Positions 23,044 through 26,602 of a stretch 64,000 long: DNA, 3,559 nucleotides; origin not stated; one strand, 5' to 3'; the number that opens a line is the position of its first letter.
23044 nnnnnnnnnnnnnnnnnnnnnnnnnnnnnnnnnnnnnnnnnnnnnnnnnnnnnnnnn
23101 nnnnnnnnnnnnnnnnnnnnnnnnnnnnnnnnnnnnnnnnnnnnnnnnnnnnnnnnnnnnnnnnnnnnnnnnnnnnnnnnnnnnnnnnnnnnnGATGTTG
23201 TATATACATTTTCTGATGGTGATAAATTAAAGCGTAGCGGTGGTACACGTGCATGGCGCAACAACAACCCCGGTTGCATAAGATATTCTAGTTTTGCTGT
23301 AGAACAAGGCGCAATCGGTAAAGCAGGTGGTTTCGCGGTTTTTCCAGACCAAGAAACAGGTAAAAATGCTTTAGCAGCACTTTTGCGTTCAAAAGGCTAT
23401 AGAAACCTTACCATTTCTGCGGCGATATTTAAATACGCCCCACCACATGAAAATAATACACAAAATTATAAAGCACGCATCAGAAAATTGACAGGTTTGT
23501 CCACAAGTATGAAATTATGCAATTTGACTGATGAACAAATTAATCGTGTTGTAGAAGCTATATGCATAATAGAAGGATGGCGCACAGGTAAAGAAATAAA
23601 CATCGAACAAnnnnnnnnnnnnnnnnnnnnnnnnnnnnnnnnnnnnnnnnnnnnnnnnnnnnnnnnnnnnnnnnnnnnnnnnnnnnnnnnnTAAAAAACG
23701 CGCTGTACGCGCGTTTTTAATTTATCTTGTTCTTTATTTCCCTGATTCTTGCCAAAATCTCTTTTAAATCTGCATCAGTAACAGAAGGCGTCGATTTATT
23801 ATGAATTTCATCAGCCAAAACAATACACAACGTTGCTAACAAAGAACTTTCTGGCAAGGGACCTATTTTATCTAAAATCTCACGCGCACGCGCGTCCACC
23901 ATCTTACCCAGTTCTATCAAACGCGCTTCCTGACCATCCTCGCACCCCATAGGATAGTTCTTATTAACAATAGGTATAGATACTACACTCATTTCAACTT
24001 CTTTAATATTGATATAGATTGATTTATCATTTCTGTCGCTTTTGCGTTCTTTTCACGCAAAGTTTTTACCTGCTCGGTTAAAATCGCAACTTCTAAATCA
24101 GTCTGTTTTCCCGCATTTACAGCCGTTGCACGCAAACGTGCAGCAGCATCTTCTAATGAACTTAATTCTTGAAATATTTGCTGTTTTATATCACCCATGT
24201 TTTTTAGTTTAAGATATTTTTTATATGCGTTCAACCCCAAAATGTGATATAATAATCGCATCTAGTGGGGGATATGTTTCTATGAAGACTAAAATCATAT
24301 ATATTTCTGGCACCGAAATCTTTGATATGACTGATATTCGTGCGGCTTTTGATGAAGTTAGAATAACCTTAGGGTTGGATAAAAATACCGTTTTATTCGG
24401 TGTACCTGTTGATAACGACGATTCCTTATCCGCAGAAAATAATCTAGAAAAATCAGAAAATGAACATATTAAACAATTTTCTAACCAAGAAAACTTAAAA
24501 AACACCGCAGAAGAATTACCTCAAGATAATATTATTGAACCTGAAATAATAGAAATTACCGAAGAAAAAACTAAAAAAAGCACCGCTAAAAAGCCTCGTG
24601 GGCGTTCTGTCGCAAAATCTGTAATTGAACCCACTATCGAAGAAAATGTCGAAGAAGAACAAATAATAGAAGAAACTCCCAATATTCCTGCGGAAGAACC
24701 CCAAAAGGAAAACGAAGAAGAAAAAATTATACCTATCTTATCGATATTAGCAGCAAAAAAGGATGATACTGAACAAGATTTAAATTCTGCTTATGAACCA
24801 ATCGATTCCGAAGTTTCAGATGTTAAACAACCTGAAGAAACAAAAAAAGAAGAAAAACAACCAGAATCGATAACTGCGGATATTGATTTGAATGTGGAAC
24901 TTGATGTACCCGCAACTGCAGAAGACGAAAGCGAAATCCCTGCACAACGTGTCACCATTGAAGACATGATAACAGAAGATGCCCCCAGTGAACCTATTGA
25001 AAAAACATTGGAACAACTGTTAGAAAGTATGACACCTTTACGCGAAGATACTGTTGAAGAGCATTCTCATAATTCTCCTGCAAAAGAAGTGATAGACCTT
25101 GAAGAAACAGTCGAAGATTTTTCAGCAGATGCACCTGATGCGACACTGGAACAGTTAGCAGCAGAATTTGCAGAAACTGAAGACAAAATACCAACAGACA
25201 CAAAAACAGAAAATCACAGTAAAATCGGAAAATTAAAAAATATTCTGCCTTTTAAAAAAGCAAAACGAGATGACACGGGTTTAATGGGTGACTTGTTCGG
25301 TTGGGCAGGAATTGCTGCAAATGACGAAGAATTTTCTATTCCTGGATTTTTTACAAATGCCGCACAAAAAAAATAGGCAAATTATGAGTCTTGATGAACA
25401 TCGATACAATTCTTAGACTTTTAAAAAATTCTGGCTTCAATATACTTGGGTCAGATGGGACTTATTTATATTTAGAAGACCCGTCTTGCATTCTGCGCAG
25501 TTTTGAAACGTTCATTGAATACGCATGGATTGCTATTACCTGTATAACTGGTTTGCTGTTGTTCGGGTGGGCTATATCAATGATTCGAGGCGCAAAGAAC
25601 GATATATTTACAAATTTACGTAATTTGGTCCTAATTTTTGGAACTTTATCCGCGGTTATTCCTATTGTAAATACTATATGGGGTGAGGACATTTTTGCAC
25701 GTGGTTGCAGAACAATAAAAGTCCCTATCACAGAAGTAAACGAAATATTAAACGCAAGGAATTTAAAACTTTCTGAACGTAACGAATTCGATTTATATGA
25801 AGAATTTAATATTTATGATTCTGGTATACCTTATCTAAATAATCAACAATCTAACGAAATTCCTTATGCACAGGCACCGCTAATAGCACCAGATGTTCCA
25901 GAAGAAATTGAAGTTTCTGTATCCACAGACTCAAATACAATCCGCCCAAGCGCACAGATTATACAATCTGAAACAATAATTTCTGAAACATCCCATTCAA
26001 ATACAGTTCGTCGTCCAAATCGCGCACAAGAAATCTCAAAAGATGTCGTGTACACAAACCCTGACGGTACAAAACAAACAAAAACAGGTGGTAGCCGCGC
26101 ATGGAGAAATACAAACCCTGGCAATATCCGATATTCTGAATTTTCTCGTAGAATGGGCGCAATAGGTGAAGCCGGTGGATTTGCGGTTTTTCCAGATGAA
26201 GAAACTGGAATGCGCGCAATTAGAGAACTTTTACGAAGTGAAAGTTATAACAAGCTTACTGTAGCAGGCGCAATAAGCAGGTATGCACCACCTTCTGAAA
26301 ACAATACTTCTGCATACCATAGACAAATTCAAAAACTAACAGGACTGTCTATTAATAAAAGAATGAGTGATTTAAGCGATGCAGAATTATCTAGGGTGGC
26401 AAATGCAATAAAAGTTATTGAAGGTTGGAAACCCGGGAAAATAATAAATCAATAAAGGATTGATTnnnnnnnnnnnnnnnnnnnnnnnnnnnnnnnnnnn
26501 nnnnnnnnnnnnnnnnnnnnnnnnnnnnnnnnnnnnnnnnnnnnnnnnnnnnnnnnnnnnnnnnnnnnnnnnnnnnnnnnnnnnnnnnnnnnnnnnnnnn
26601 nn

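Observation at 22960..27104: Two paralogous proteins sharing an unassigned ~130-aa C-terminal domain bracket the zapA locus, with an acidic disordered protein and a small membrane protein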

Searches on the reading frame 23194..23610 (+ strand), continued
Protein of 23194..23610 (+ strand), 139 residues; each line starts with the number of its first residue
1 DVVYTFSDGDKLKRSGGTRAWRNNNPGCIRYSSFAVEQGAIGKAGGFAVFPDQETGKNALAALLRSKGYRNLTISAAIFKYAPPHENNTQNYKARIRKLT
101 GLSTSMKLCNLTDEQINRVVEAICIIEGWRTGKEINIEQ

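Call 62: find_encoding_contigs(protein=P0116, flank=4000, max_places=1)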
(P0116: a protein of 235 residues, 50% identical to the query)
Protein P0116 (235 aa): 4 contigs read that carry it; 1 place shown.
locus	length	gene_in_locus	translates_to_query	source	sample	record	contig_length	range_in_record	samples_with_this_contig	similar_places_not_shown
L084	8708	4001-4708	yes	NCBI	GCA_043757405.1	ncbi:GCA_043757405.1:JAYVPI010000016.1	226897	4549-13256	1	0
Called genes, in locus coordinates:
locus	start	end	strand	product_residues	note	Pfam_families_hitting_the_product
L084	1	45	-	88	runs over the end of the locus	-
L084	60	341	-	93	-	-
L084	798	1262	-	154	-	-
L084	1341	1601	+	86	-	PF13202:EF-hand_5 (faint)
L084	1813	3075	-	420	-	-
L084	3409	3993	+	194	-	-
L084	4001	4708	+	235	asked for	-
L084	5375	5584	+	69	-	PF00313:CSD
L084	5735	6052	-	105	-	PF08327:AHSA1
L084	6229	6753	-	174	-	PF10604:Polyketide_cyc2, PF08327:AHSA1 (weak)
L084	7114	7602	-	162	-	PF00583:Acetyltransf_1, PF13673:Acetyltransf_10, PF13508:Acetyltransf_7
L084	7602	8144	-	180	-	-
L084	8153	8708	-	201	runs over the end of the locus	PF07021:MetW, PF13489:Methyltransf_23, PF13847:Methyltransf_31, PF08241:Methyltransf_11, PF08242:Methyltransf_12 (weak), PF13649:Methyltransf_25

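Call 63: find_encoding_contigs(protein=P0119, flank=4000, max_places=1)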
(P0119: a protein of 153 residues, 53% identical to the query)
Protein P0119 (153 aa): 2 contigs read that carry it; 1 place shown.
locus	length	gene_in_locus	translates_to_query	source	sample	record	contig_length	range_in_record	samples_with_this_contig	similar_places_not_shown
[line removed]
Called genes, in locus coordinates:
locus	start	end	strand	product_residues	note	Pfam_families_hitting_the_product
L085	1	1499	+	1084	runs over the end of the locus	-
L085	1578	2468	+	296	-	PF22530:Terminase-T7_RNaseH-like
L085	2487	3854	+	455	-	PF12236:Head-tail_con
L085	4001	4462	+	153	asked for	-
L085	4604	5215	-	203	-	PF12838:Fer4_7, PF00037:Fer4 (weak), PF12797:Fer4_2 (weak), PF12837:Fer4_6 (weak), PF13237:Fer4_10 (weak), PF13183:Fer4_8 (weak)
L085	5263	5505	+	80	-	PF25181:Phage_Bbp19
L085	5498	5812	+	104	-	-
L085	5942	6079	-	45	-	PF13978:DUF4223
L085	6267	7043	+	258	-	PF07699:Ephrin_rec_like (weak)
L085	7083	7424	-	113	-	PF08378:NERD, PF02021:UPF0102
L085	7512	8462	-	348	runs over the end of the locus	PF02163:Peptidase_M50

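Call 64: find_encoding_contigs(protein=P0117, flank=4000, max_places=1)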
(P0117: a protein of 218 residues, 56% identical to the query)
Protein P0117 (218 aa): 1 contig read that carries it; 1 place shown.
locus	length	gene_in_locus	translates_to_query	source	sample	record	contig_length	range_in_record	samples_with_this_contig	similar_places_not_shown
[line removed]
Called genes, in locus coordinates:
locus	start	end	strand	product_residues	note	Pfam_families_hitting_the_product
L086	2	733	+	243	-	?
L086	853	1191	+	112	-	-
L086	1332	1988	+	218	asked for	-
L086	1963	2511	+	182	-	PF14485:DUF4431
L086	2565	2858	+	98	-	?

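Call 67: search_protein_families(library=pfam, proteins=[L083:4814-5296:+, L086:1963-2508:+, L084:3409-3990:+, P0084, P0109, L009:8725-9966:+], max_evalue=0.01)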
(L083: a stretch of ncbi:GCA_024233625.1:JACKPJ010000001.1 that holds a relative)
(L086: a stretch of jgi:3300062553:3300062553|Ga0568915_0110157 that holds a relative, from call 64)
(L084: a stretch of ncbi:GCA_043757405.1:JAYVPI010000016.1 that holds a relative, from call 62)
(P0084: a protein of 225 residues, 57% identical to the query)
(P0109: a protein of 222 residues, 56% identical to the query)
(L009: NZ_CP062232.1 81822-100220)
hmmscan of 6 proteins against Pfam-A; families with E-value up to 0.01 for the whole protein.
L083:4814-5296:+ (161 aa): 1 family
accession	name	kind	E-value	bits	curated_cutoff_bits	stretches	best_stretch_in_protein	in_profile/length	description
PF14485.11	DUF4431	-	1.4e-11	44.5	24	1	114-158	2-47/48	Domain of unknown function (DUF4431)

L086:1963-2508:+ (182 aa): 1 family
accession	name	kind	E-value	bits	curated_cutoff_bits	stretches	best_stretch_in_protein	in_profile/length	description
PF14485.11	DUF4431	-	3.6e-09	36.7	24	1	137-175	9-47/48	Domain of unknown function (DUF4431)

L084:3409-3990:+ (194 aa): 0 families

P0084 (225 aa): 1 family
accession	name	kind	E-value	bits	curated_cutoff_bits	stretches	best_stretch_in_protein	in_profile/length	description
PF13031.12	DUF3892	-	6.1e-08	33.5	22.3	1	153-218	1-69/71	Protein of unknown function (DUF3892)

P0109 (222 aa): 1 family
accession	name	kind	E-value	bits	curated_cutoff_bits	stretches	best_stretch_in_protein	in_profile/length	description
PF13031.12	DUF3892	-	9.9e-09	36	22.3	1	155-216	4-66/71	Protein of unknown function (DUF3892)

L009:8725-9966:+ (414 aa): 1 family
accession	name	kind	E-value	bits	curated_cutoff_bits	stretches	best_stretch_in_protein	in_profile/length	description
PF05257.22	CHAP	-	1.2e-05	26.1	26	1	294-380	3-81/81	CHAP domain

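Call 76: search_protein_families(library=pfam, proteins=[L006:5668-6771:+, L004:5469-6770:+, L084:3409-3990:+], max_evalue=0.1)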
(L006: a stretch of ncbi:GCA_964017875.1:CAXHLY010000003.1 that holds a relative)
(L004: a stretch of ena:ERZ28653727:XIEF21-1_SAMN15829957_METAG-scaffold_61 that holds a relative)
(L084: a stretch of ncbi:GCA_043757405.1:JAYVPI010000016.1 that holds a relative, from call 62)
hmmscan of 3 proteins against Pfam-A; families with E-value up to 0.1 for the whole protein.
L006:5668-6771:+ (368 aa): 0 families

L004:5469-6770:+ (434 aa): 2 families
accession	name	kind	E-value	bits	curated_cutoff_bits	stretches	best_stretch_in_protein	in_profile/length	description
PF10817.14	DUF2563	-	0.0092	17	21.2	1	167-214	42-89/104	Protein of unknown function (DUF2563)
PF18296.6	MID_MedPIWI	-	0.057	13.7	26.2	0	172-411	29-153/191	MID domain of medPIWI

L084:3409-3990:+ (194 aa): 0 families

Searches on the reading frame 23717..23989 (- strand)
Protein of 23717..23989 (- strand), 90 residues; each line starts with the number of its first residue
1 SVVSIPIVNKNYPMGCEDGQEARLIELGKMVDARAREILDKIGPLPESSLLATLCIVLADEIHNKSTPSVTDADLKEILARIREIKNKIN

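Call 4: search_protein_families(library=pfam, proteins=[window:23717-23989:-], max_evalue=1)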
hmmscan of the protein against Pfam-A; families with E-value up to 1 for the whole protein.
window:23717-23989:- (90 aa): 1 family
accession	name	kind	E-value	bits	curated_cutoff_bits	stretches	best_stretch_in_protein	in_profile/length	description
PF05164.18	ZapA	-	1.3e-11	45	23.8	1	3-89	1-88/88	Cell division protein ZapA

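Call 5: search_protein_families(library=ncbifam, proteins=[window:23717-23989:-], max_evalue=1)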
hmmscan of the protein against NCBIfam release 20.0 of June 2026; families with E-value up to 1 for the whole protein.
window:23717-23989:- (90 aa): 0 families

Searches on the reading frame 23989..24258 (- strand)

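Call 4: search_protein_families(library=pfam, proteins=[window:23989-24258:-], max_evalue=1)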
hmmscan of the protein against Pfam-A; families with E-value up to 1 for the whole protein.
window:23989-24258:- (89 aa): 3 families
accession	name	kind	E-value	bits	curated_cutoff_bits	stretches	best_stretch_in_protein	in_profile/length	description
PF20493.3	WD-like_fungi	-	0.051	13.9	22.5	1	2-48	32-79/199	Fungal WD-like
PF04521.18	Viral_P18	-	0.071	13.4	25.9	1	13-69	81-136/137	ssRNA positive strand viral 18kD cysteine rich protein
PF22299.1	BRISC_FAM175B_helical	-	0.074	13.2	27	1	48-70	39-61/62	BRISC complex subunit FAM175B, helical domain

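Call 5: search_protein_families(library=ncbifam, proteins=[window:23989-24258:-], max_evalue=1)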
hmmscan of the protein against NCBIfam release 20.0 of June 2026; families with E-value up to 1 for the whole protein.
window:23989-24258:- (89 aa): 1 family
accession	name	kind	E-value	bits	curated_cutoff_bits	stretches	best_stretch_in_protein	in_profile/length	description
NF003656.0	PRK05287.1-4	equivalog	0.029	13.8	213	1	5-79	37-111/252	cell division protein ZapD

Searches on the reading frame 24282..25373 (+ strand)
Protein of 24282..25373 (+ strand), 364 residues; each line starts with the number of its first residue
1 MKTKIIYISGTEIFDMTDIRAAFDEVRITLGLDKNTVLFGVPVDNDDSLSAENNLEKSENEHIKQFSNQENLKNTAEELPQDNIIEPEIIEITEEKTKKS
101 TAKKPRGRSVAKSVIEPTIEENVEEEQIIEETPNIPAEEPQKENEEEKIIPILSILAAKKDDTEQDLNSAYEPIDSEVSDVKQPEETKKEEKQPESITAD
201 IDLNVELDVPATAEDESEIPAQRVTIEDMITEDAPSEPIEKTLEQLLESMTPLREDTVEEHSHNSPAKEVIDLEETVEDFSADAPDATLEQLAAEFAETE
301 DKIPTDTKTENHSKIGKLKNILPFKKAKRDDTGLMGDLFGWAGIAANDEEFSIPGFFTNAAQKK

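Call 4: search_protein_families(library=pfam, proteins=[window:24282-25373:+], max_evalue=1)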
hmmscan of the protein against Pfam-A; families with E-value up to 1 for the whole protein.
window:24282-25373:+ (364 aa): 1 family
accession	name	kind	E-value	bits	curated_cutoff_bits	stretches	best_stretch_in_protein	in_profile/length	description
PF19615.4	DUF6120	-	0.022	15.2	27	1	269-316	19-66/92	Family of unknown function (DUF6120)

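Call 5: search_protein_families(library=ncbifam, proteins=[window:24282-25373:+], max_evalue=1)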
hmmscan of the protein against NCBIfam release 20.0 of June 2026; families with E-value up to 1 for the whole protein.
window:24282-25373:+ (364 aa): 0 families

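Call 6: search_protein_families(library=phrogs, proteins=[window:24282-25373:+], max_evalue=1)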
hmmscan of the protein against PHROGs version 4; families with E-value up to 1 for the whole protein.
window:24282-25373:+ (364 aa): 1 family
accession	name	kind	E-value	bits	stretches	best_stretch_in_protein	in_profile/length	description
phrog_22268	-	unknown function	0.66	11.1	1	34-99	8-72/144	-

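Call 75: search_protein_families(library=padloc, proteins=[window:24282-25373:+], max_evalue=0.01)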
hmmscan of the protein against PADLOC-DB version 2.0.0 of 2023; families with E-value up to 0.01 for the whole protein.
window:24282-25373:+ (364 aa): 1 family
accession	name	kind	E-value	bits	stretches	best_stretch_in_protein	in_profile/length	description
PDLC01194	Cas11d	-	0.0045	15.4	0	277-336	9-68/202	CAS-I-D; effector_SS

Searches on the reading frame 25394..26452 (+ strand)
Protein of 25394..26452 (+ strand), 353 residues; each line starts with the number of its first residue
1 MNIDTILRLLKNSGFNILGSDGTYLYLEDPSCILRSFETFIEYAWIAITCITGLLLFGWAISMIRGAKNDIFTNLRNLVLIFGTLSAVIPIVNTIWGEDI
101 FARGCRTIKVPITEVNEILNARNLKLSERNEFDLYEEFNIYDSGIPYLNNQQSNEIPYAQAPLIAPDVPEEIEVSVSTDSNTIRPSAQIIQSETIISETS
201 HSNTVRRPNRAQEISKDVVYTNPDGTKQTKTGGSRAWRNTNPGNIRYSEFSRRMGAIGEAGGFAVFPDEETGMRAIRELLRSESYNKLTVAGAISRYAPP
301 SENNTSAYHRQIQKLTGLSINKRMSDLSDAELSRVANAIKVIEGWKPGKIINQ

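Call 4: search_protein_families(library=pfam, proteins=[window:25394-26452:+], max_evalue=1)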
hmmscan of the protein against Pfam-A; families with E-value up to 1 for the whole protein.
window:25394-26452:+ (353 aa): 2 families
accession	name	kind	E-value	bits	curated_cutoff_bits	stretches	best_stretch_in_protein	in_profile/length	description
PF10531.15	SLBB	-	0.021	15.1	27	1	240-268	9-37/55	SLBB domain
PF03006.26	HlyIII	-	0.39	10.8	26.2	1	37-94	100-157/224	Haemolysin-III related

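Call 5: search_protein_families(library=ncbifam, proteins=[window:25394-26452:+], max_evalue=1)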
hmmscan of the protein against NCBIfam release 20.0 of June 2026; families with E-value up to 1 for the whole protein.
window:25394-26452:+ (353 aa): 0 families

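Call 6: search_protein_families(library=phrogs, proteins=[window:25394-26452:+], max_evalue=1)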
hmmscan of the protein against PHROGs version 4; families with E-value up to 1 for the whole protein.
window:25394-26452:+ (353 aa): 4 families
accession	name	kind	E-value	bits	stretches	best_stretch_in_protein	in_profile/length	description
phrog_873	-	head and packaging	2.1e-21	77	1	229-344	350-470/1277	endolysin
phrog_2276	-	tail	1.6e-14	54.6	1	185-329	474-582/673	tail length tape measure protein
phrog_7694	-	unknown function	8.4e-10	39.1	1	230-339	500-608/675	-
phrog_7182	-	other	5.2e-09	35.9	1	234-347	658-783/1228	tail injection transglycosylase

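Call 17: find_homologous_proteins(query=window:25394-26452:+, max_evalue=0.001)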
Query window:25394-26452:+ (353 aa): 809 proteins with E <= 0.001 among 3648 candidates; the best 120 are listed.
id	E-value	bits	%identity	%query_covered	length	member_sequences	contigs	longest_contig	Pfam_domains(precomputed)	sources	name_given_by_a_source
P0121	6.2e-220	747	94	100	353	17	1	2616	-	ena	-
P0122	1.4e-172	591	76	99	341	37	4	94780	-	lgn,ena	-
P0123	4.4e-164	564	73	100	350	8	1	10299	-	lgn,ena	-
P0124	5.5e-164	563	69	99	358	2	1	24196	-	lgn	-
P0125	1.4e-163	562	71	99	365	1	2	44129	-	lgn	-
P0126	2.6e-156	538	68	99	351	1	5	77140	-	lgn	-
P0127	3.1e-156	538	69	100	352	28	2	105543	-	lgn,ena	-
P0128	1.6e-155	535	68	99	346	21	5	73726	-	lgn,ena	-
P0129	3.6e-155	534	68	99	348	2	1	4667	-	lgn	-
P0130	1.2e-153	529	68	99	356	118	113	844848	-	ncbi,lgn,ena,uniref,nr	ncbi:MAG TPA: hypothetical protein IAD02_01440 [Candidatus Enterousia intestinigallinarum]|uniref:Un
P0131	2.8e-153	528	68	99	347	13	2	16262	-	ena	-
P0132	6.3e-153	527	69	100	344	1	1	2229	-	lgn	-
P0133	6.8e-153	527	69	100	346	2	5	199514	-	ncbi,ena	-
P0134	5.6e-152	524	67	100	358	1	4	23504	-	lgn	-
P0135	1.2e-151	523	66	99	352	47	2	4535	-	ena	-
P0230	1.2e-119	417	40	100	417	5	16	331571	-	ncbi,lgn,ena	-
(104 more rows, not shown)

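Call 21: find_encoding_contigs(protein=P0230, flank=7000, max_places=2)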
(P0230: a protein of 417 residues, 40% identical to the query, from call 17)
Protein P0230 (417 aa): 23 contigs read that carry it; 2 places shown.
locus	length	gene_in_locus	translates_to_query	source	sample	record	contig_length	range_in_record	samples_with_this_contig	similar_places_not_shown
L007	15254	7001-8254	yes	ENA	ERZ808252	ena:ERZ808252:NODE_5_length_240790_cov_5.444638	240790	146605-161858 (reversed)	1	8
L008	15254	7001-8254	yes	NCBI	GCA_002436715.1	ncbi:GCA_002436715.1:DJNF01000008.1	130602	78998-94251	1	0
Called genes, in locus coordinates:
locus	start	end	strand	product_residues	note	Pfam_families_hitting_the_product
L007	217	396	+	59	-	PF00471:Ribosomal_L33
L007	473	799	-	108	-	-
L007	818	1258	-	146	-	-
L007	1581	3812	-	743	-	PF00521:DNA_topoisoIV, PF03989:DNA_gyraseA_C (faint)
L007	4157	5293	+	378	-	-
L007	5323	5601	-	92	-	PF05164:ZapA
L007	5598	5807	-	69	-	-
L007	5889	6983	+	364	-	-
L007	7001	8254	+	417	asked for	-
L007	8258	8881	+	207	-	-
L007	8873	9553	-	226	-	PF20582:UPF0758_N (weak), PF04002:RadC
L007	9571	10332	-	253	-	PF00557:Peptidase_M24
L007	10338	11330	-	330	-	-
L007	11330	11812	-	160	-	-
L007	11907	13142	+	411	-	-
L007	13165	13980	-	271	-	-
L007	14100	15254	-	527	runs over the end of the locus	PF00501:AMP-binding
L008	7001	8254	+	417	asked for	-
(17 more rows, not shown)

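Call 75: search_protein_families(library=padloc, proteins=[window:25394-26452:+], max_evalue=0.01)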
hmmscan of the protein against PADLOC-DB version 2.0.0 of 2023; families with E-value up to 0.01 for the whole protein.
window:25394-26452:+ (353 aa): 0 families

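Call 76: search_protein_families(library=pfam, proteins=[L007:4157-5290:+], max_evalue=0.1)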
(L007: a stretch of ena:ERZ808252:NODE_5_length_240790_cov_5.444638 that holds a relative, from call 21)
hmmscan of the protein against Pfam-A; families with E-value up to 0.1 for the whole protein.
L007:4157-5290:+ (378 aa): 0 families
